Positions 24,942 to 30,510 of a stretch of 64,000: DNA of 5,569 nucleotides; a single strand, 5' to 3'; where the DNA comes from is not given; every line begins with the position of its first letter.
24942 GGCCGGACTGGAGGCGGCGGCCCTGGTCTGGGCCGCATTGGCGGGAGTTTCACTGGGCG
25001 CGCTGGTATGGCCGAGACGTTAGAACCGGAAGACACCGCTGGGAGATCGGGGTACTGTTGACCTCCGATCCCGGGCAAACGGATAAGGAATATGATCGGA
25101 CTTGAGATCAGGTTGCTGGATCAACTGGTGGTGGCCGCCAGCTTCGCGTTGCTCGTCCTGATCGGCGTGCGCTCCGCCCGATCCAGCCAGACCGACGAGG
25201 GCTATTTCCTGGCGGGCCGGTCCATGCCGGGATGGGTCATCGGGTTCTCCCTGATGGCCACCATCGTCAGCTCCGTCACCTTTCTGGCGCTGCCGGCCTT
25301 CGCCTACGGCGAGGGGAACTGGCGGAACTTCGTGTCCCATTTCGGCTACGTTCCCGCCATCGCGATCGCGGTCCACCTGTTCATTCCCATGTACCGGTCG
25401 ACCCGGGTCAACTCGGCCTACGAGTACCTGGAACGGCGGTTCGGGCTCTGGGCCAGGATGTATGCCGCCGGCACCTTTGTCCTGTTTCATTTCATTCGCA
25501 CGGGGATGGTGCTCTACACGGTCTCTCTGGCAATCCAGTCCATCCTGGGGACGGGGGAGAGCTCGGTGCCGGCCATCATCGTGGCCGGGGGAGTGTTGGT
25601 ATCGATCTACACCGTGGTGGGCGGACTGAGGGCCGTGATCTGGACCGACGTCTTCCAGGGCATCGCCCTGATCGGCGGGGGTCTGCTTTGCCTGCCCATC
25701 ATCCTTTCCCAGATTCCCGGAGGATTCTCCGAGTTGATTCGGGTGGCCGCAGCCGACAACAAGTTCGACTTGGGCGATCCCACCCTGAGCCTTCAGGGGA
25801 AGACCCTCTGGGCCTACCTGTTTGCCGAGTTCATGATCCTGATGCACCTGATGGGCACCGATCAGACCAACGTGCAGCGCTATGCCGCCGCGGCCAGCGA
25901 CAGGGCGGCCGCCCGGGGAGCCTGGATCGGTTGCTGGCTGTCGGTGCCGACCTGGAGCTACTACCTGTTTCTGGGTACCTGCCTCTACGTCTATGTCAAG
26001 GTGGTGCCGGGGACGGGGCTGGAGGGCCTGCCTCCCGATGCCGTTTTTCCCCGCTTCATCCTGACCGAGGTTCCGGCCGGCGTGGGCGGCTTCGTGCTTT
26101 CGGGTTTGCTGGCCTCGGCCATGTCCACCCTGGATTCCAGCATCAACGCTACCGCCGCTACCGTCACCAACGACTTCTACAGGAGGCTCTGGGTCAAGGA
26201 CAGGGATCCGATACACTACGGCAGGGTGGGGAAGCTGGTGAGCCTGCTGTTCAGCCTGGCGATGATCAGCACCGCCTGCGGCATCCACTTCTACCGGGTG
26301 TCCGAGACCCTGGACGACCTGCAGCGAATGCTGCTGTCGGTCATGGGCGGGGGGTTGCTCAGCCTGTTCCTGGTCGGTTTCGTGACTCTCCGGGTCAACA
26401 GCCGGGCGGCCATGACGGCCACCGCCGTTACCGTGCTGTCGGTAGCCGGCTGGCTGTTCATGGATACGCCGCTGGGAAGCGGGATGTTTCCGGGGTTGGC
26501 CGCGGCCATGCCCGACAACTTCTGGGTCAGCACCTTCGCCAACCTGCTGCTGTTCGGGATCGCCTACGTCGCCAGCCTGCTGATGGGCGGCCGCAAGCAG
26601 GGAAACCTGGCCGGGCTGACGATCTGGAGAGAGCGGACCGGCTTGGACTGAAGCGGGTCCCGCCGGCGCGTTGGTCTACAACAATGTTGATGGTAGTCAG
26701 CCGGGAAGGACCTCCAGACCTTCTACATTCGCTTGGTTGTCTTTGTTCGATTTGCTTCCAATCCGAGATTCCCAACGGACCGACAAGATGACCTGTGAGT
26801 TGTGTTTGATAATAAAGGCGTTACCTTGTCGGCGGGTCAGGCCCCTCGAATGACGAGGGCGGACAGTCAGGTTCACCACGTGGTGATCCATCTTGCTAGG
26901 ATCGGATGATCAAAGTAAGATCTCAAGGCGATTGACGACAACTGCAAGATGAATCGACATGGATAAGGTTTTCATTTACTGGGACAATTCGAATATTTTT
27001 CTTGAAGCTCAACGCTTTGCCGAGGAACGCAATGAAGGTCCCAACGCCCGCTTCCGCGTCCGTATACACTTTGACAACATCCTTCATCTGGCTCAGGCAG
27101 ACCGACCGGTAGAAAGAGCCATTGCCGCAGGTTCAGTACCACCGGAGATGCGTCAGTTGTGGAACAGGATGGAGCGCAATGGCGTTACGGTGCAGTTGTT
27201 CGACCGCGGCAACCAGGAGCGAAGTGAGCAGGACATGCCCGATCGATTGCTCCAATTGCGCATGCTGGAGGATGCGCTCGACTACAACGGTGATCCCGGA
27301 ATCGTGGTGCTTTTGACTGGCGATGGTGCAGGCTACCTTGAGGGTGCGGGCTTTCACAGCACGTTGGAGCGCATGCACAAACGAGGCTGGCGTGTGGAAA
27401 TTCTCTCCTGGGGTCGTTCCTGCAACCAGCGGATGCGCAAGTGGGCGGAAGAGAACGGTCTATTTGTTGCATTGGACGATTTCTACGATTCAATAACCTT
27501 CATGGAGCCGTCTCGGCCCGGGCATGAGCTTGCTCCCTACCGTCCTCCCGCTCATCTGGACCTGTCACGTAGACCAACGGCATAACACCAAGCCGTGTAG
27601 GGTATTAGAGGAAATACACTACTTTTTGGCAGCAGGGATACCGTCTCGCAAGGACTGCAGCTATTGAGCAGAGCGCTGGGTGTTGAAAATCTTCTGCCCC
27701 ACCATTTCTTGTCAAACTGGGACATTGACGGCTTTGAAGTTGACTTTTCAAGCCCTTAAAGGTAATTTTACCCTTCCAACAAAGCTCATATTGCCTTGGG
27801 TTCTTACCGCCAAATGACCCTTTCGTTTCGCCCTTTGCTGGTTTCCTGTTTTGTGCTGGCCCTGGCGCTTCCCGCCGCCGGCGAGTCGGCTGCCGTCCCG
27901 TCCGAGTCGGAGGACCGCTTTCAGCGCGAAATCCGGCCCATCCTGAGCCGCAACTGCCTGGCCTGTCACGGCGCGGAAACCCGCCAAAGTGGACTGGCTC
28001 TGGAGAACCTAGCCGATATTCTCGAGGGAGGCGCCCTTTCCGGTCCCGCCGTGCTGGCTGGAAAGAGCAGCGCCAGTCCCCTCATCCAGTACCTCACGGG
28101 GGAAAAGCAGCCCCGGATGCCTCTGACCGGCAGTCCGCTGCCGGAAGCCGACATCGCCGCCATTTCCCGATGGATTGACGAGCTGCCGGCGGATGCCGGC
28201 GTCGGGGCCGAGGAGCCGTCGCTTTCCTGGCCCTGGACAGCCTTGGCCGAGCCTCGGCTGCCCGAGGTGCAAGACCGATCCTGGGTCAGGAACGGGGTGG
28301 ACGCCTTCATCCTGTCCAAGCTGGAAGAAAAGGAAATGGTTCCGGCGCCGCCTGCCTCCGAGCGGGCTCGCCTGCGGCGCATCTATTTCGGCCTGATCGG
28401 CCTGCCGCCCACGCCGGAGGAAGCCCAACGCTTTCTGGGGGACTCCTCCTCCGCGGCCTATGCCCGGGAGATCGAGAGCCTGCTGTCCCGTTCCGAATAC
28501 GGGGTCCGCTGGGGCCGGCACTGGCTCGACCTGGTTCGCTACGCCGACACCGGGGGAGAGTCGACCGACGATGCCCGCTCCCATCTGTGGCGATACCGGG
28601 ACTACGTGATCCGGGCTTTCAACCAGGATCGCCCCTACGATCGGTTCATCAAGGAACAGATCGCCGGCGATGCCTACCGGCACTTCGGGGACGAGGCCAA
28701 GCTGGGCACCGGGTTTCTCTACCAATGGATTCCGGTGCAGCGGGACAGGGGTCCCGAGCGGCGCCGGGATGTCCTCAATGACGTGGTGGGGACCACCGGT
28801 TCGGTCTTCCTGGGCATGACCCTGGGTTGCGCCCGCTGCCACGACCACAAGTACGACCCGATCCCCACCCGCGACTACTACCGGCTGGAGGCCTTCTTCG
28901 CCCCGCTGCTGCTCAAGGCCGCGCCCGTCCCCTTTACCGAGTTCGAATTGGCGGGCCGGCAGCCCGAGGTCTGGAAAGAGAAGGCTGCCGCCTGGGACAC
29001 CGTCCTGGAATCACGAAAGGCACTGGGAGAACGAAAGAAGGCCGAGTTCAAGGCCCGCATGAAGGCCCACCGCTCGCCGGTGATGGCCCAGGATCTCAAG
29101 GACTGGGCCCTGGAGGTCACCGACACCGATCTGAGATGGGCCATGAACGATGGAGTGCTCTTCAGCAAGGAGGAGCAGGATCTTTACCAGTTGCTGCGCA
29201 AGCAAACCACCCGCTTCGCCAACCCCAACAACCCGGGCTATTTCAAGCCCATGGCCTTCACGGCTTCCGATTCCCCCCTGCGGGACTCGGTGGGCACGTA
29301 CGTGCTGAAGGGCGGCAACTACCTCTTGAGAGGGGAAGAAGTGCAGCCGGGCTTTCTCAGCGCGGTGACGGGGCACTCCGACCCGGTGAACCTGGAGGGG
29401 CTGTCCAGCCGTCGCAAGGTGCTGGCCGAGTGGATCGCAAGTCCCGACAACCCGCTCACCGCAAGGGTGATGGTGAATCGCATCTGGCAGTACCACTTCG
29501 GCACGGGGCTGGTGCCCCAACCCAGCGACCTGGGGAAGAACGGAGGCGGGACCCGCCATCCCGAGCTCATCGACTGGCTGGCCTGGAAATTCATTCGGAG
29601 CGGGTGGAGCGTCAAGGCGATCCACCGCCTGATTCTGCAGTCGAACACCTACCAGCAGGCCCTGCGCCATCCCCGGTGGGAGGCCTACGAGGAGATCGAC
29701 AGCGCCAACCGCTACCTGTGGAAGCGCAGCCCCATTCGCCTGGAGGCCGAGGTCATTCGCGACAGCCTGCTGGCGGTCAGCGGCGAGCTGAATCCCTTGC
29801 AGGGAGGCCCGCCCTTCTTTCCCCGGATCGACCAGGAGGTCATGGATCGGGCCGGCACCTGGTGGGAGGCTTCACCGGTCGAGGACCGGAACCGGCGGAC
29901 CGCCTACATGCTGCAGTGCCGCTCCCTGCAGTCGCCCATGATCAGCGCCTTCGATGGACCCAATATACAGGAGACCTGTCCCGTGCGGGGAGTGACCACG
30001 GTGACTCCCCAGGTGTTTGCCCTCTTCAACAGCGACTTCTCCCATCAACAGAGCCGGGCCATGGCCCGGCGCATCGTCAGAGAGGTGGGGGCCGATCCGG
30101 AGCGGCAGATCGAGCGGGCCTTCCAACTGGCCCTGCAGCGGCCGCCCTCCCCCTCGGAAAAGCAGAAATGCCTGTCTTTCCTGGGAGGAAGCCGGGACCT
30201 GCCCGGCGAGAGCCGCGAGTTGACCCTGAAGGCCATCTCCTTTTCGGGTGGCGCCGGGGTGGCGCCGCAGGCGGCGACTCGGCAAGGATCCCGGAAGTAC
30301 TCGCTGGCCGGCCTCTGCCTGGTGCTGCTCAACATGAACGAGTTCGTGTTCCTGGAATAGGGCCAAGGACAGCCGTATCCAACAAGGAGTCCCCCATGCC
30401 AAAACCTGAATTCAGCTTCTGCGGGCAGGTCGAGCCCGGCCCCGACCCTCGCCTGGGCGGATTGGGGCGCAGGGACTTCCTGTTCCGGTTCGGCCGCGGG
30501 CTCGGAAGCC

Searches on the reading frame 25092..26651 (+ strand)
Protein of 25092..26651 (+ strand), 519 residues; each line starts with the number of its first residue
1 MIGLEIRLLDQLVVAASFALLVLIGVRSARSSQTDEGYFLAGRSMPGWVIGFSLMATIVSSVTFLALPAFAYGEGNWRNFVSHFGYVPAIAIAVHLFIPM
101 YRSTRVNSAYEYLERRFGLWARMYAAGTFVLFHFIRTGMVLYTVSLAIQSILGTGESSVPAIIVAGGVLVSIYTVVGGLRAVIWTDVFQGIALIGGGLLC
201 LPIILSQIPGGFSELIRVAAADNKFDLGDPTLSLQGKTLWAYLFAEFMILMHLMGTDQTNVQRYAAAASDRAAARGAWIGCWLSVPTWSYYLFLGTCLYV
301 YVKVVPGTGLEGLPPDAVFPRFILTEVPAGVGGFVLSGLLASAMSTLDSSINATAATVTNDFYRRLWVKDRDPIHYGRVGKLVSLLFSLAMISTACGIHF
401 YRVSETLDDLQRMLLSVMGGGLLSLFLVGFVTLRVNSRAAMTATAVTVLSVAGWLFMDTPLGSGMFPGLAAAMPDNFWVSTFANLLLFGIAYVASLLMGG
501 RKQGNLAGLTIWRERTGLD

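Call 8: search_protein_families(library=pfam, proteins=[window:25092-26651:+], max_evalue=0.001)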
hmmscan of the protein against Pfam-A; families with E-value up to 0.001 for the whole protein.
window:25092-26651:+ (519 aa): 1 family
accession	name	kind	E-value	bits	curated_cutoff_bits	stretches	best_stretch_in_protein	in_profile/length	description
PF00474.23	SSF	-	5.7e-38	131.3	22.8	1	38-444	1-403/406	Sodium:solute symporter family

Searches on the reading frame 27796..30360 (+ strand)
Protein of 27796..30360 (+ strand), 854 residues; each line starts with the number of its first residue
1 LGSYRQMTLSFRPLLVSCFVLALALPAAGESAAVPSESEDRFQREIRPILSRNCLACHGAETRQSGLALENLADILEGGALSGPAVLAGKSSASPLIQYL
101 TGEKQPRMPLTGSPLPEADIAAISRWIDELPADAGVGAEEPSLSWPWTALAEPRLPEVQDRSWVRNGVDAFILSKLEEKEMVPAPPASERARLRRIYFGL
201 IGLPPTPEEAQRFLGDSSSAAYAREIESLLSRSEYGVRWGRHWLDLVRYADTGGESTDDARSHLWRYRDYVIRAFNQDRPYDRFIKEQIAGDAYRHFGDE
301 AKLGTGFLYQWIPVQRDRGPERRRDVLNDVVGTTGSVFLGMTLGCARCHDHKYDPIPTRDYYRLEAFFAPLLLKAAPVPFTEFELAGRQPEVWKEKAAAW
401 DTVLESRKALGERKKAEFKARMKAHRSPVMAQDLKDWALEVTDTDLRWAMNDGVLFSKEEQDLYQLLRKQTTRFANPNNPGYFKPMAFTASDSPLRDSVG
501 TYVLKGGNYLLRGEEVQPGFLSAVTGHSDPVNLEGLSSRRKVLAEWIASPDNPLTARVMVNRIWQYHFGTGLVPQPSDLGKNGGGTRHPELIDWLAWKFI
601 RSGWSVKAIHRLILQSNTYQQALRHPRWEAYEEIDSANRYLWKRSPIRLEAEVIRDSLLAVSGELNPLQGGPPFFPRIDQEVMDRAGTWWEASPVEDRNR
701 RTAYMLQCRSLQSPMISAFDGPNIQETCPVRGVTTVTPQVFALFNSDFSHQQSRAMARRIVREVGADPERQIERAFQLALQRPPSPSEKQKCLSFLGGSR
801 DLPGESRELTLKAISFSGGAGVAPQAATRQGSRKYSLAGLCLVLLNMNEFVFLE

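Call 8: search_protein_families(library=pfam, proteins=[window:27796-30360:+], max_evalue=0.001)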
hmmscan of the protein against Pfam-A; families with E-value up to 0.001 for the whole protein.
window:27796-30360:+ (854 aa): 5 families
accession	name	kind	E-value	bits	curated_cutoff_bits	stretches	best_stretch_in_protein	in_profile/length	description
PF07587.16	PSD1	-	2.9e-81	272.9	28.5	1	539-796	1-244/244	Protein of unknown function (DUF1553)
PF07583.16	PSCyt2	-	2.2e-74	250.4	29.8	1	168-370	2-206/209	Protein of unknown function (DUF1549)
PF07635.16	PSCyt1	-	4.2e-08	34.1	22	1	54-109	1-56/59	Planctomycete cytochrome C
PF00034.26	Cytochrom_C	-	8.8e-05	24.2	21.3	0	52-130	10-89/90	Cytochrome c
PF13442.11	Cytochrome_CBB3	-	0.00022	21.9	27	0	46-127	6-68/68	Cytochrome C oxidase, cbb3-type, subunit III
